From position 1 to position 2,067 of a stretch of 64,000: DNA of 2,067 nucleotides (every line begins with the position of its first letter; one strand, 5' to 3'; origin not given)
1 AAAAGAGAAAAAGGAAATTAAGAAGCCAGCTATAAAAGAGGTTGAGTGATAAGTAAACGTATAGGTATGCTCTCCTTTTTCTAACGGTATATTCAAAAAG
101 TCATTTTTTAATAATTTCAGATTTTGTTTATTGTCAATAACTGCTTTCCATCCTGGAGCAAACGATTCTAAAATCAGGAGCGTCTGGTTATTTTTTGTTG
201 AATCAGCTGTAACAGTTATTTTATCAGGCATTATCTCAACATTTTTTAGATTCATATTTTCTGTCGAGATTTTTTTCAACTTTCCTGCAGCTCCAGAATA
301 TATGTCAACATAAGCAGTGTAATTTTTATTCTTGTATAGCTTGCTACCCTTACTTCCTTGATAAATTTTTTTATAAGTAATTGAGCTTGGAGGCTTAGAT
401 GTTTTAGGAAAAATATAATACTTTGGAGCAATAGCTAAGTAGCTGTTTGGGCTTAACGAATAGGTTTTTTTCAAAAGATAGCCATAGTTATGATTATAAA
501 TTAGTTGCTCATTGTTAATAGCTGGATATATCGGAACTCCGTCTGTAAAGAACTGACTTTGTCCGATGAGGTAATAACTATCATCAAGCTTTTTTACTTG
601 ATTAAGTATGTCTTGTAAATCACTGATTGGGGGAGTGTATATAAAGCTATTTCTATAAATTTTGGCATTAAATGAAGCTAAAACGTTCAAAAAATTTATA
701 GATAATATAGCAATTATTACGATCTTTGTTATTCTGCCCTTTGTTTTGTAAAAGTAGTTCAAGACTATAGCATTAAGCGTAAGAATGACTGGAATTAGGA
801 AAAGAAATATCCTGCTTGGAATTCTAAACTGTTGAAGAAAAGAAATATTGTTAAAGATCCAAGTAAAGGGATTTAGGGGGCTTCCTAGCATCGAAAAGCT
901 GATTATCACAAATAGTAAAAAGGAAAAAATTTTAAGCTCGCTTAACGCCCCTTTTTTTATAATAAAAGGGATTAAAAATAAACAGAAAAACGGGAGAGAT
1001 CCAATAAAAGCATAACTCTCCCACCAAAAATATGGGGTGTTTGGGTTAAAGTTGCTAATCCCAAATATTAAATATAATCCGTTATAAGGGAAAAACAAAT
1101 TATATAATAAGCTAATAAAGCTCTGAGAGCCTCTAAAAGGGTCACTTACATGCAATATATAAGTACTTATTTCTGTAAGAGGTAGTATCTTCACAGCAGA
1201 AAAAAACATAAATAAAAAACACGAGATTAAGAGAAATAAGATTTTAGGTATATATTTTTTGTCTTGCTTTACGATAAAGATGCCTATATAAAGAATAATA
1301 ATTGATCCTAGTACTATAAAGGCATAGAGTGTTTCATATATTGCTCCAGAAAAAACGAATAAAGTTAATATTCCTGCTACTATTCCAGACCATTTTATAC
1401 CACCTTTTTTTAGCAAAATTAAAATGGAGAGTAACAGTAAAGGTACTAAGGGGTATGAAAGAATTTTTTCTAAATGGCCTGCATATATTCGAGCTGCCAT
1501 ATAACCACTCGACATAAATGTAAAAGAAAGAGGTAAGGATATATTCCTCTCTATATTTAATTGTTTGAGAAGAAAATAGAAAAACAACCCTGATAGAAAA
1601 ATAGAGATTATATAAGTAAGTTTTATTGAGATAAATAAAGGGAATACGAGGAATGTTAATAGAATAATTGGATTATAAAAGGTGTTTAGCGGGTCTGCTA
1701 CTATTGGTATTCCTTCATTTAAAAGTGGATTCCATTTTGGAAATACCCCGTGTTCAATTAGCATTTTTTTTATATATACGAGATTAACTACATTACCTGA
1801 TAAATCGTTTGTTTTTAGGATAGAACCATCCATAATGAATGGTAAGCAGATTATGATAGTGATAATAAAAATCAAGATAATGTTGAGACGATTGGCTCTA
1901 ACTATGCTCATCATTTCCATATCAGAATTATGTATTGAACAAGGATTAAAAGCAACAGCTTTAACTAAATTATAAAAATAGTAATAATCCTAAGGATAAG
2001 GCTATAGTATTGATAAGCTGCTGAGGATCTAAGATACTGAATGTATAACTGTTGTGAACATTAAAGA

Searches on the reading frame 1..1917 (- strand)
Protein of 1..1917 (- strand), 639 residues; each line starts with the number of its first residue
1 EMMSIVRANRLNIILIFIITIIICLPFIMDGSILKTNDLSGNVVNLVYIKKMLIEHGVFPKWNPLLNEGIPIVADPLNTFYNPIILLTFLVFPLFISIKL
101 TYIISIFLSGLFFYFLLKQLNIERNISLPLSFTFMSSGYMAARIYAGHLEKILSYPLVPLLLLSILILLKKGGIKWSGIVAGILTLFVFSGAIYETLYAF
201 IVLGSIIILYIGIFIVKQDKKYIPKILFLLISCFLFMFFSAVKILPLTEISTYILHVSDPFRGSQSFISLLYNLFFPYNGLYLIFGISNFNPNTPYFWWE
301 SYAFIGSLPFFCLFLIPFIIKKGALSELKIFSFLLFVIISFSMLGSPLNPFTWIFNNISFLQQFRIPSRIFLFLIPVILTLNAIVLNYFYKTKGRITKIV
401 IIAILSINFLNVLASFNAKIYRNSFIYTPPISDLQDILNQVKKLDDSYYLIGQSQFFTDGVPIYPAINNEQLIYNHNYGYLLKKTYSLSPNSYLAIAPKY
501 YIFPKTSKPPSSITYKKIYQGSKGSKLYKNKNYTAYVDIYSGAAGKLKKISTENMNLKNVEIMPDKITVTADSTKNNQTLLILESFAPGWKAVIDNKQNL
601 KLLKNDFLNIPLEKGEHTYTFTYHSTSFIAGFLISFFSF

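Call 43: search_protein_families(library=pfam, proteins=[window:1-1917:-], max_evalue=10)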
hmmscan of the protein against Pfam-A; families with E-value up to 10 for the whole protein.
window:1-1917:- (639 aa): 3 families
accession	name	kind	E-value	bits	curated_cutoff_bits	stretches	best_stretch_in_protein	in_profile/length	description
PF09586.16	YfhO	-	9.4e-09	34.6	28.5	2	546-635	743-835/835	Bacterial membrane protein YfhO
PF11810.13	DUF3332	-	0.11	12.6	25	1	544-604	82-141/170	Domain of unknown function (DUF3332)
PF14143.11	YrhC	-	7.6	7.1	27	0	198-238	13-54/72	YrhC-like protein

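Call 66: search_protein_families(library=ncbifam, proteins=[window:1-1917:-], max_evalue=0.00001)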
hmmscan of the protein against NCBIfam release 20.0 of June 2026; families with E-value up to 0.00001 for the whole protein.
window:1-1917:- (639 aa): 0 families
